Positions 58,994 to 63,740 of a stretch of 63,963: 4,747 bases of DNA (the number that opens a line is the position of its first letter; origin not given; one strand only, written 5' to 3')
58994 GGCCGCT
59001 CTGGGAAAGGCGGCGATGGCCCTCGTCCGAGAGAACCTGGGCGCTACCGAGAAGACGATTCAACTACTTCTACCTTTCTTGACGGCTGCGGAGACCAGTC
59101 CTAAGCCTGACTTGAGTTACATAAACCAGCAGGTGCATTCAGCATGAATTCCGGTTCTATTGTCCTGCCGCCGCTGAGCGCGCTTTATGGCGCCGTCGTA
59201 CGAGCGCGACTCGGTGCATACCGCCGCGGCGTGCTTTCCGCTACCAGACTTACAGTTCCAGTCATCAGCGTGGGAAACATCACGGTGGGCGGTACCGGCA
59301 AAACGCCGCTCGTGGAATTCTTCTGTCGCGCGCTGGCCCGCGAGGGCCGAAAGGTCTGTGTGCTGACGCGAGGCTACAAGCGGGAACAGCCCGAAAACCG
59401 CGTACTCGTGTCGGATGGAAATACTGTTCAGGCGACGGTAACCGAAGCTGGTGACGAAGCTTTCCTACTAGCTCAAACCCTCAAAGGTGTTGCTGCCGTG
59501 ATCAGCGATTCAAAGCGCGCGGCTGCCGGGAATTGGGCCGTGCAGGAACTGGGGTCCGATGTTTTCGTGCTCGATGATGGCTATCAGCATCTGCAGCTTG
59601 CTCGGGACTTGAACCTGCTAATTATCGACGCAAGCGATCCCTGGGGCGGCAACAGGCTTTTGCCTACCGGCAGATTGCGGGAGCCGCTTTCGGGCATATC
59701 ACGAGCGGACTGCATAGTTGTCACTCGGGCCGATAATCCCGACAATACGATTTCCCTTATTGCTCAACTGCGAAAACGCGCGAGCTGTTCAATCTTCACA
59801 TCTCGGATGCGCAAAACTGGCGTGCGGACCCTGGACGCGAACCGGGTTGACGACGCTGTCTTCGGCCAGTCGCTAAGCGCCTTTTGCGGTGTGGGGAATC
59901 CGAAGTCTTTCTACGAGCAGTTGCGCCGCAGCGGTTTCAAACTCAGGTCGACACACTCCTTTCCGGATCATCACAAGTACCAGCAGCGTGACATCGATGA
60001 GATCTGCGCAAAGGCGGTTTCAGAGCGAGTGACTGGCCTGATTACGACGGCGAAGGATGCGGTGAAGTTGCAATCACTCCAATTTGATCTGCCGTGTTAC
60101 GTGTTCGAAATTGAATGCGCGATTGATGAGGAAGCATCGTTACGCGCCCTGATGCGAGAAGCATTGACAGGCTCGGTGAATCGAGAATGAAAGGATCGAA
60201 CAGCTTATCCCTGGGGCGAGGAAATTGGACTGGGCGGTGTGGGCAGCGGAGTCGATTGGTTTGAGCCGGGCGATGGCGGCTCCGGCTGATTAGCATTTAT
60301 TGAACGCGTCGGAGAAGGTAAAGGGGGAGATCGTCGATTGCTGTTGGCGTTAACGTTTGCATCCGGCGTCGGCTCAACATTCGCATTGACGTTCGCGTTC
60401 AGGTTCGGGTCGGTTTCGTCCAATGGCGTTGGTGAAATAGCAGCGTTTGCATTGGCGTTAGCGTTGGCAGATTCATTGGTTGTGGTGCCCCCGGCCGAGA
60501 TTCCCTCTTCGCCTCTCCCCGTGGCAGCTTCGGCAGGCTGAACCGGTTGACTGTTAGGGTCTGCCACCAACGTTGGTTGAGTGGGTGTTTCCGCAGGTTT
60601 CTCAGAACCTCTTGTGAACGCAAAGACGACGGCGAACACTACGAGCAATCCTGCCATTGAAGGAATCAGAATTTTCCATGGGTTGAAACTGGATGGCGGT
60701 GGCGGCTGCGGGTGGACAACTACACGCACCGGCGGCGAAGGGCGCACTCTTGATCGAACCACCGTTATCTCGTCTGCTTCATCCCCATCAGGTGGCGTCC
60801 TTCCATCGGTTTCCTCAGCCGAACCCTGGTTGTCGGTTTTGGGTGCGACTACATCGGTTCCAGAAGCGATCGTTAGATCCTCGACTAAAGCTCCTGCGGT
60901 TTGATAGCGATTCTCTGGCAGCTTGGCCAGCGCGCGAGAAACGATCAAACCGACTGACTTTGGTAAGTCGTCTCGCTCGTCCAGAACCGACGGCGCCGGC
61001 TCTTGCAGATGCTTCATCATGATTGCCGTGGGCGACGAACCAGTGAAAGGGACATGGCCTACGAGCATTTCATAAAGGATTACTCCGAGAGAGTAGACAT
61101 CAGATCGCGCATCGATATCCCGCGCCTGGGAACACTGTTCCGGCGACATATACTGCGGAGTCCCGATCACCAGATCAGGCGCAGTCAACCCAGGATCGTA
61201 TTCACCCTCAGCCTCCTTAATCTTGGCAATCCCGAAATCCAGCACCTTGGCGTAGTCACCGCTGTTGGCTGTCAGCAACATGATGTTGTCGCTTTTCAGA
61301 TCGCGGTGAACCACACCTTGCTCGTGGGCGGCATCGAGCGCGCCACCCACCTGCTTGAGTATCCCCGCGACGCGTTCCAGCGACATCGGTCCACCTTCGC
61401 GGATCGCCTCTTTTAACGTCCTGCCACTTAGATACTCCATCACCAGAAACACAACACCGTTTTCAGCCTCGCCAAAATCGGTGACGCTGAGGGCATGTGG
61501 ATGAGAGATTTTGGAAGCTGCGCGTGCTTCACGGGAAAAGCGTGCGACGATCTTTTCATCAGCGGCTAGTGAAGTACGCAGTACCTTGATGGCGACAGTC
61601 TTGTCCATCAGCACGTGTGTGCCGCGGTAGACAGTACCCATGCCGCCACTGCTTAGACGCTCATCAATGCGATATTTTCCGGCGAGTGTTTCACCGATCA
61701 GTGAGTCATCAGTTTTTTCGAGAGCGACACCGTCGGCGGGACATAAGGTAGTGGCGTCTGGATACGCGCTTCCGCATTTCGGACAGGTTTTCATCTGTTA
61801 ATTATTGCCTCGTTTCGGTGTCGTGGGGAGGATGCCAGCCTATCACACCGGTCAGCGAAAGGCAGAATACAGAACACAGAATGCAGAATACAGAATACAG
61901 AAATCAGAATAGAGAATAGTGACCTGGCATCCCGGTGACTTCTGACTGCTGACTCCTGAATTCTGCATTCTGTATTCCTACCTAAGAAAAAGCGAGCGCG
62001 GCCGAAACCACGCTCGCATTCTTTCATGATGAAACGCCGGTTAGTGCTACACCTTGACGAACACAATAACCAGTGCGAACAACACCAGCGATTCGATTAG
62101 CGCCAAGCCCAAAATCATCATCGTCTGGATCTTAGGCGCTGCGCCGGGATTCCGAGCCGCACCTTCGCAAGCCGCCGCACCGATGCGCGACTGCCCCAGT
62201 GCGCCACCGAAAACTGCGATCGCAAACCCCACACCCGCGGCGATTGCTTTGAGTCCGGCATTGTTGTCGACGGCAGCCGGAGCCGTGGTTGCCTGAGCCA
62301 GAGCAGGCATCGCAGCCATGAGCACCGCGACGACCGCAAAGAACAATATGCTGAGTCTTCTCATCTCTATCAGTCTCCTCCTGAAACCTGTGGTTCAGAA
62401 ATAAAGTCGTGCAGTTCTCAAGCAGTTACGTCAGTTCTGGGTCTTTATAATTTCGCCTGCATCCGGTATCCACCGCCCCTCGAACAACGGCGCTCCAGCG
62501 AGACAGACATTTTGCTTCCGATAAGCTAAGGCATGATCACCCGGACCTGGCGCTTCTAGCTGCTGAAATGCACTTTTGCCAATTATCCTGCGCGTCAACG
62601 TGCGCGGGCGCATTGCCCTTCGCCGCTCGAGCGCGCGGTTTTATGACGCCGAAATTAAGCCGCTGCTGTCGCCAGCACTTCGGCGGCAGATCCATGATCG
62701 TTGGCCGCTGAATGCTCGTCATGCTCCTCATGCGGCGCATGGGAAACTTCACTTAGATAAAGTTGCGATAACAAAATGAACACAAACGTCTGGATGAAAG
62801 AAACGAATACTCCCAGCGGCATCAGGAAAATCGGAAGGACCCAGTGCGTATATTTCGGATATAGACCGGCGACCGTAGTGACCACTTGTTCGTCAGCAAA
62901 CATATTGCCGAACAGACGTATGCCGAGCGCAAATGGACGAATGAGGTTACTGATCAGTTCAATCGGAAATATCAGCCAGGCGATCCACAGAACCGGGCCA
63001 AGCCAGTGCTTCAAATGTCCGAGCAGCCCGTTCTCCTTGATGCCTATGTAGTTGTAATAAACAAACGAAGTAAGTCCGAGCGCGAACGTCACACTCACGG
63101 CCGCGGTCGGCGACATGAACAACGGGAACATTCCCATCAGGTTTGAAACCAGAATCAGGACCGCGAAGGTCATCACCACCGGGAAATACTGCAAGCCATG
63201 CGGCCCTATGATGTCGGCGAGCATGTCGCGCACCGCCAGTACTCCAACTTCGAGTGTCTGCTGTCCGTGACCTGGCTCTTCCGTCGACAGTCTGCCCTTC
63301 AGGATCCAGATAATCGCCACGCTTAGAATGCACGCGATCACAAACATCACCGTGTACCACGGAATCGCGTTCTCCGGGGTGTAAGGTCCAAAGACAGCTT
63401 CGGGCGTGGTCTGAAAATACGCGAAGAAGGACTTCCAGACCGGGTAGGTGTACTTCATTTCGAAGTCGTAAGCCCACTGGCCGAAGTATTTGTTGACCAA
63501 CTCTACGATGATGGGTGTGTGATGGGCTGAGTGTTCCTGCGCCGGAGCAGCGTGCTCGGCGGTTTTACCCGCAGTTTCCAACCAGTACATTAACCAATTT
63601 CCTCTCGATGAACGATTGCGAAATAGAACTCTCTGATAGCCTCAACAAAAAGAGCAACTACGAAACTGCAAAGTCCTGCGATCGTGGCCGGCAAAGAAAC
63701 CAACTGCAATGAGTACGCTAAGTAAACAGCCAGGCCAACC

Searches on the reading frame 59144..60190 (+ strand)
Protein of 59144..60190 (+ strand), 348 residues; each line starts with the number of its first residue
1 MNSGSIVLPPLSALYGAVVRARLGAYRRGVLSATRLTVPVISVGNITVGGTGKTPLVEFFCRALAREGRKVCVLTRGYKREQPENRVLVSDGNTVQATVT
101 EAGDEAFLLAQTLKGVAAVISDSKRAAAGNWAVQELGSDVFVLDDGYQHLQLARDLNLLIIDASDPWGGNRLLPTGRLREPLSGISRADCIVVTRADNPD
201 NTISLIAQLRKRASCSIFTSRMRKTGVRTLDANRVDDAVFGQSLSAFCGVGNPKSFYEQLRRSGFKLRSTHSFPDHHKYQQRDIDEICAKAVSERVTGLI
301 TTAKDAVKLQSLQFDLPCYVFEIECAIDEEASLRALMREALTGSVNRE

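Call 22: search_protein_families(library=pfam, proteins=[window:59144-60190:+], max_evalue=0.00001)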
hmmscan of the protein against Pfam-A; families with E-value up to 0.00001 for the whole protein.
window:59144-60190:+ (348 aa): 1 family
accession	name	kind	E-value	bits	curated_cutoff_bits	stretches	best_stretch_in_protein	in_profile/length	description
PF02606.20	LpxK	-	2.7e-93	313.1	27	1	6-340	3-326/328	Tetraacyldisaccharide-1-P 4'-kinase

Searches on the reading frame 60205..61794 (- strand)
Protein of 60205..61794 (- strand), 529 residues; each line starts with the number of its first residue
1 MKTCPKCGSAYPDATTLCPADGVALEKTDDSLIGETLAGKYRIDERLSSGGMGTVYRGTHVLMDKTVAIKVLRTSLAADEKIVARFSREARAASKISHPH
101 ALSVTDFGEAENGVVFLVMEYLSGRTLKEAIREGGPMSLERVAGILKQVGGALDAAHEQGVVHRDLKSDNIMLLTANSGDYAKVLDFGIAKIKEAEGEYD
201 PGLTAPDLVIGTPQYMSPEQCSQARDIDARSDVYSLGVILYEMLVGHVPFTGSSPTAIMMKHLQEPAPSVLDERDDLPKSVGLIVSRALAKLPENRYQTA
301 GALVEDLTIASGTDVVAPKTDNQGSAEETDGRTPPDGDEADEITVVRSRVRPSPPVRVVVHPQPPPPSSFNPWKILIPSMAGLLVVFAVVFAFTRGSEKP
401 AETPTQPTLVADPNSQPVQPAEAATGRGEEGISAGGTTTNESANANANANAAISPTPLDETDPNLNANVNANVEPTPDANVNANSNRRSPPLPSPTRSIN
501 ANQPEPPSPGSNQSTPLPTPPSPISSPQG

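Call 22: search_protein_families(library=pfam, proteins=[window:60205-61794:-], max_evalue=0.00001)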
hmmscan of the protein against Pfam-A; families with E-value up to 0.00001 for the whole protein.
window:60205-61794:- (529 aa): 2 families
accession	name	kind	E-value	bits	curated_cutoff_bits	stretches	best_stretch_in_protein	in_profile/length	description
PF00069.31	Pkinase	-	6.7e-47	160.5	31.7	1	41-300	1-255/263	Protein kinase domain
PF07714.23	PK_Tyr_Ser-Thr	-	7.8e-31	107.7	23.1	1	43-298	3-250/258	Protein tyrosine and serine/threonine kinase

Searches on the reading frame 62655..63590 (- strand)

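Call 22: search_protein_families(library=pfam, proteins=[window:62655-63590:-], max_evalue=0.00001)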
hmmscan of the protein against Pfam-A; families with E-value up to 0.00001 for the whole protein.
window:62655-63590:- (311 aa): 1 family
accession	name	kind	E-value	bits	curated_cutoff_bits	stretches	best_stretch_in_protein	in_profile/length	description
PF00119.25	ATP-synt_A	-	1.1e-48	166.4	33.9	1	81-280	2-217/217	ATP synthase A chain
